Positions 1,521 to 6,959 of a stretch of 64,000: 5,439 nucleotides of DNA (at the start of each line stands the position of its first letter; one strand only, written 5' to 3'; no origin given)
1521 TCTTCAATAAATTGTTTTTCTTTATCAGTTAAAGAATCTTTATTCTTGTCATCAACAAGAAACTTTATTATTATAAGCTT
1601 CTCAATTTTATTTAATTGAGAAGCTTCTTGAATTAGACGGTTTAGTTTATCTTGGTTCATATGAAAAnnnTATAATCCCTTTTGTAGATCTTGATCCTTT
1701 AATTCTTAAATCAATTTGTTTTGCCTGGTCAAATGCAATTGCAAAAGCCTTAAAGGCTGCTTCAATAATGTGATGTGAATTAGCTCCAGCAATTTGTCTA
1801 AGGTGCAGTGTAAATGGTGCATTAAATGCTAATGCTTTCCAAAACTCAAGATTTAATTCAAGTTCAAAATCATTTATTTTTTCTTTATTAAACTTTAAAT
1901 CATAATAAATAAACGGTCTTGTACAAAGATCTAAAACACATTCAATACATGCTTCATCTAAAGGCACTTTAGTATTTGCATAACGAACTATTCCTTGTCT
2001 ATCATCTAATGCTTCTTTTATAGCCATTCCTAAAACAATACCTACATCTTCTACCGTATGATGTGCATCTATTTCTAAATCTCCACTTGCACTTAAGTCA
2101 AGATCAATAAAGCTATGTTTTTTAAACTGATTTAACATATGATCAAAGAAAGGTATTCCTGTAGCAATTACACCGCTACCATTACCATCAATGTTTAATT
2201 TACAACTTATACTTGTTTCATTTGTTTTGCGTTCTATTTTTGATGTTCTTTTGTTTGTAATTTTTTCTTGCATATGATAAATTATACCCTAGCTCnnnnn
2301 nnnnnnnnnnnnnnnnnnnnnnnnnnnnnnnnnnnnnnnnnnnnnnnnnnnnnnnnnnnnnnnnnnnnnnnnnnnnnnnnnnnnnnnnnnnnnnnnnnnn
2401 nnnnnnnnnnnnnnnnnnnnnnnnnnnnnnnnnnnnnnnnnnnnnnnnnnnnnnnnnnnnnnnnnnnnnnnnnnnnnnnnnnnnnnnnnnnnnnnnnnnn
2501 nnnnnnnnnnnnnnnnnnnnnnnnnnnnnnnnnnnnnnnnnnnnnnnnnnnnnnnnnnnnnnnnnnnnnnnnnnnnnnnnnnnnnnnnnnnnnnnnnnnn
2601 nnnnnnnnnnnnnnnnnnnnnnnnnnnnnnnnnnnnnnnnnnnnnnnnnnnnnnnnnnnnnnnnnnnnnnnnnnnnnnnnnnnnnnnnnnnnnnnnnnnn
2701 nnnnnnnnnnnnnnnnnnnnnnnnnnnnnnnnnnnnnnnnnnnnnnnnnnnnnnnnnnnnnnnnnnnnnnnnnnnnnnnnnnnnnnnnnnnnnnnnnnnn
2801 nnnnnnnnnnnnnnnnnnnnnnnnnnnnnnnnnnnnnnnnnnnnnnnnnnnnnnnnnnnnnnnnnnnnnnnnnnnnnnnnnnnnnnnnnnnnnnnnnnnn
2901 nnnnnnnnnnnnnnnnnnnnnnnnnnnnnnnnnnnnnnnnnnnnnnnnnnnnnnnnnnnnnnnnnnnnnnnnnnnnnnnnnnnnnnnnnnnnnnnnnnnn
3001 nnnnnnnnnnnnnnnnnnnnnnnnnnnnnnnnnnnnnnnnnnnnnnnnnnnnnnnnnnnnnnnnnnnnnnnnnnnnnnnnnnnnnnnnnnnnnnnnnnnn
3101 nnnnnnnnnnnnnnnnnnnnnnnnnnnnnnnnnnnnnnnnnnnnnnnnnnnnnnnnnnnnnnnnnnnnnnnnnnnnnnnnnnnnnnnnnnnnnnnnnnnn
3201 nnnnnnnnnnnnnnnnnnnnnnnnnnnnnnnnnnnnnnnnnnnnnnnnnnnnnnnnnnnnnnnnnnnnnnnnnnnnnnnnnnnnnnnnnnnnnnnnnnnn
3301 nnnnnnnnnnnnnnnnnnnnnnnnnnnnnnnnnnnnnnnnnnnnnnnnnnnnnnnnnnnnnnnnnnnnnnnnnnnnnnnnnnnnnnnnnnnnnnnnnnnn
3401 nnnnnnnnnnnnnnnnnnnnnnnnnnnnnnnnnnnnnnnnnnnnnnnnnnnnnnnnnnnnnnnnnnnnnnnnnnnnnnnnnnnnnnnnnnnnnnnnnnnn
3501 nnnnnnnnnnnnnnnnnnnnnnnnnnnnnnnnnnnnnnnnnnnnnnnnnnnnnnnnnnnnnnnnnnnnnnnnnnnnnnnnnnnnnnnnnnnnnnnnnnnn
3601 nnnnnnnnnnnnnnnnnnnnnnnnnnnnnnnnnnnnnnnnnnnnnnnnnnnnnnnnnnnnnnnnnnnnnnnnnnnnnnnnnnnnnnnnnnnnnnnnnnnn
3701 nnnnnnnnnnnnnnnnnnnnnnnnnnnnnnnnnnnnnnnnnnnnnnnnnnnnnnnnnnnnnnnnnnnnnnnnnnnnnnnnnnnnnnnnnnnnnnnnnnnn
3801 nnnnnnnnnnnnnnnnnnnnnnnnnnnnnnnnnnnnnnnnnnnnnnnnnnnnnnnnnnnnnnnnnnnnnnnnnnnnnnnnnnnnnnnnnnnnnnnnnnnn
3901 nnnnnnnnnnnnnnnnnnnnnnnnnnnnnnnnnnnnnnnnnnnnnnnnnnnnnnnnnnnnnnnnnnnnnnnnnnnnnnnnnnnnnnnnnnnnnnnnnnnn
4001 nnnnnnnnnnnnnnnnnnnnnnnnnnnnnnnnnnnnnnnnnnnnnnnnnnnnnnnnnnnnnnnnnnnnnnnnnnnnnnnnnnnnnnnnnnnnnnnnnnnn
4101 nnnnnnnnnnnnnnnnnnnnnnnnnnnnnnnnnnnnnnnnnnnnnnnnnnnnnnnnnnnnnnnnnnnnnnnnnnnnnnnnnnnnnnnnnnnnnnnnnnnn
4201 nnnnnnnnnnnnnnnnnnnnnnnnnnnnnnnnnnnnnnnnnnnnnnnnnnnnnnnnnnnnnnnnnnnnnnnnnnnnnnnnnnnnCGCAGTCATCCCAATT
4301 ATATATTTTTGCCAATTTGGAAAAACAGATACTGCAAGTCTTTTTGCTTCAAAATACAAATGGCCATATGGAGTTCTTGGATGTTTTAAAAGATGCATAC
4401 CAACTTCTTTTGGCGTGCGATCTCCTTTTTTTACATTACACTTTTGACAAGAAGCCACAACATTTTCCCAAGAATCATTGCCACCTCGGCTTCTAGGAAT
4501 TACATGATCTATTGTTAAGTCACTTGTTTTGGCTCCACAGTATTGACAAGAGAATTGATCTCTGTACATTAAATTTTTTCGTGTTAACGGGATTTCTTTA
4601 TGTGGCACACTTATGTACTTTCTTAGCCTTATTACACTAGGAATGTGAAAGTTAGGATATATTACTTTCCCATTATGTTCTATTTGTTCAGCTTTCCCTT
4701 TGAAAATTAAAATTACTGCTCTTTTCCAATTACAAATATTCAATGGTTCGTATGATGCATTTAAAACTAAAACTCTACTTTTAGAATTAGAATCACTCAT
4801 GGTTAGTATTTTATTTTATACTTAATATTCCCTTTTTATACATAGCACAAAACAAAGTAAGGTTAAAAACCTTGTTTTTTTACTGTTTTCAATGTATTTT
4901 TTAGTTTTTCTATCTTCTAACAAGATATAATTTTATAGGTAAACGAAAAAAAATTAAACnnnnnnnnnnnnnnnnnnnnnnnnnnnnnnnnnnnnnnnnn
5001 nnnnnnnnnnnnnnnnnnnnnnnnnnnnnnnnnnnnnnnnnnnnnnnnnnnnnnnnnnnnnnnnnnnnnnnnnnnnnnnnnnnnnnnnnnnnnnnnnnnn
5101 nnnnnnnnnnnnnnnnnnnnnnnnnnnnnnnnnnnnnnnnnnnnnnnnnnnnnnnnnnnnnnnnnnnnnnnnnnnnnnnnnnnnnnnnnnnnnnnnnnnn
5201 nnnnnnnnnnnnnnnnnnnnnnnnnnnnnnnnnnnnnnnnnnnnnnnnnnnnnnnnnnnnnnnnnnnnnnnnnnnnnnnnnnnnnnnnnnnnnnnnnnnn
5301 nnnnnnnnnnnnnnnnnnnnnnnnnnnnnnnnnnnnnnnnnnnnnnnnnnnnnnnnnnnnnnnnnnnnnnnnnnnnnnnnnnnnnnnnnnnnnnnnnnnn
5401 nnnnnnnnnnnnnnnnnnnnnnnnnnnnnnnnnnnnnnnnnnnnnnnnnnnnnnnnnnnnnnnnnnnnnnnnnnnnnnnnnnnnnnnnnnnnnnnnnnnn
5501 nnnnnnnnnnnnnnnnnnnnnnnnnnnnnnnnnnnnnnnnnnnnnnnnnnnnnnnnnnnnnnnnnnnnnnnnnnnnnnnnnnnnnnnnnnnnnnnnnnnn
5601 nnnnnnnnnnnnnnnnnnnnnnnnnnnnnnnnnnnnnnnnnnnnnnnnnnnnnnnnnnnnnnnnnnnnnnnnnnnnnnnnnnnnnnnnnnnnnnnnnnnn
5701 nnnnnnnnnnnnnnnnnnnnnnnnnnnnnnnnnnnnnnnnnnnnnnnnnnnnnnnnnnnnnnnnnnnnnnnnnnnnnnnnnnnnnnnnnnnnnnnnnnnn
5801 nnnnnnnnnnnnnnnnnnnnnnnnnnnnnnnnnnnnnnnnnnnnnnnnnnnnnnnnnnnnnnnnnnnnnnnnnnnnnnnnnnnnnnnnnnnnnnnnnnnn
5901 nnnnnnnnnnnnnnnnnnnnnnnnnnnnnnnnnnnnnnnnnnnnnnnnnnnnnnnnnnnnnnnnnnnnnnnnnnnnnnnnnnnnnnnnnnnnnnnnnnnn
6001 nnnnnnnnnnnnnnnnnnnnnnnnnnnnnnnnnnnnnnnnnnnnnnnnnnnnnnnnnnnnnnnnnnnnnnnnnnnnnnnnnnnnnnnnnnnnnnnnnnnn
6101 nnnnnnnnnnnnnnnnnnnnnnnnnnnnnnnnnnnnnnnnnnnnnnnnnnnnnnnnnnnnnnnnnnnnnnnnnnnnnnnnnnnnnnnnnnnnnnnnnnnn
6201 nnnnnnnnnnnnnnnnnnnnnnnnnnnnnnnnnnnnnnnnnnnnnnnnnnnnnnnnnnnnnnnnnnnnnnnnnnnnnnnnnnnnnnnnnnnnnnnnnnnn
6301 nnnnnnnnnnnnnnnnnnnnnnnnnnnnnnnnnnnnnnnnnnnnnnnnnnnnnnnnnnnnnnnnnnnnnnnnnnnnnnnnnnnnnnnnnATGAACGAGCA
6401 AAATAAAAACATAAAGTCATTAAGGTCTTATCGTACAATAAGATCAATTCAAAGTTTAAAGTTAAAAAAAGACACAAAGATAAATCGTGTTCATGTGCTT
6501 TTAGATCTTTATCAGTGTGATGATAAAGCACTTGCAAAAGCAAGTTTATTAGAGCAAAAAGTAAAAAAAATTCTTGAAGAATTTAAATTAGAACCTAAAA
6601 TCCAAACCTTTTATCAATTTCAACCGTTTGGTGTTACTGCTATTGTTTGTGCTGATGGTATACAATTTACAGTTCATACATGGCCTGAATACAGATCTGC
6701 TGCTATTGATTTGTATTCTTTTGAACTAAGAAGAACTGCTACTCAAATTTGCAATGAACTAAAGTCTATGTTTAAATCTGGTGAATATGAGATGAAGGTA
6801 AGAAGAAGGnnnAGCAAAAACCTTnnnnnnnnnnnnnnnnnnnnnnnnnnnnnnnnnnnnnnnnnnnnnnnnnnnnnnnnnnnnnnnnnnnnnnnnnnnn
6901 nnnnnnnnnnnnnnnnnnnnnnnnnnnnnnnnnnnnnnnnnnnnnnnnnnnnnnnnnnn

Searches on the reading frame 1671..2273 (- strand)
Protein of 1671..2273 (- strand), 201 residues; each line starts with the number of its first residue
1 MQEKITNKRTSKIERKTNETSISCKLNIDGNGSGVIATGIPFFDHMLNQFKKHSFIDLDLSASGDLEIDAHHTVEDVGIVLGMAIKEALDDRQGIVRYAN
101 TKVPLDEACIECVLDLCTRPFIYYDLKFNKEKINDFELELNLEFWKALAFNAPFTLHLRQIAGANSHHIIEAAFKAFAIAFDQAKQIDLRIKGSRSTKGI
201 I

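Call 87: search_protein_families(library=pfam, proteins=[window:1671-2273:-], max_evalue=0.00001)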
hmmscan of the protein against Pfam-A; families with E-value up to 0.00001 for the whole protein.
window:1671-2273:- (201 aa): 1 family
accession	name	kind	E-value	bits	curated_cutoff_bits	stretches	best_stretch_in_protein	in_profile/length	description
PF00475.24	IGPD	-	6e-60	202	27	1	38-180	1-143/144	Imidazoleglycerol-phosphate dehydratase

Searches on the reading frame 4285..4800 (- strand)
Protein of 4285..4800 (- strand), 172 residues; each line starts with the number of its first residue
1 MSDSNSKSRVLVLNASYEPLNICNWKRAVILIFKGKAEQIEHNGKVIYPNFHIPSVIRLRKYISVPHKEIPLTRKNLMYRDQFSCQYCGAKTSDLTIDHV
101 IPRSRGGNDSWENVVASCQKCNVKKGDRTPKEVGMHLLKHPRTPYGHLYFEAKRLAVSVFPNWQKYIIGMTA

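Call 87: search_protein_families(library=pfam, proteins=[window:4285-4800:-], max_evalue=0.00001)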
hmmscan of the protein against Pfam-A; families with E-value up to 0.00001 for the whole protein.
window:4285-4800:- (172 aa): 3 families
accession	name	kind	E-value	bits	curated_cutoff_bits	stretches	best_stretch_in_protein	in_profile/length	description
PF14279.12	HNH_5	-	4.5e-18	65.4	27.5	1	85-138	1-56/56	HNH endonuclease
PF01844.29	HNH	-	1.3e-16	60.9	21.4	1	85-128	1-47/47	HNH endonuclease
PF13395.12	HNH_4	-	4e-09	36.7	22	1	94-130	17-53/54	HNH endonuclease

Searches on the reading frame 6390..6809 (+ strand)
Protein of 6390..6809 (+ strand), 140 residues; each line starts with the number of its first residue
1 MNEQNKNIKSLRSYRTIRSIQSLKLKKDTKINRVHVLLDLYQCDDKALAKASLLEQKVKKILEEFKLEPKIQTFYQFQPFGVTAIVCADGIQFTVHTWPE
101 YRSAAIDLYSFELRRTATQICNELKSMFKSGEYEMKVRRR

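Call 87: search_protein_families(library=pfam, proteins=[window:6390-6809:+], max_evalue=0.00001)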
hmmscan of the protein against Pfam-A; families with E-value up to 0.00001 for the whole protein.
window:6390-6809:+ (140 aa): 1 family
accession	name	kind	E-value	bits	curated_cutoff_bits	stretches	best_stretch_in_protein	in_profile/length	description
PF02675.21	AdoMet_dc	-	1.5e-22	80.4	25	1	35-140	1-106/107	S-adenosylmethionine decarboxylase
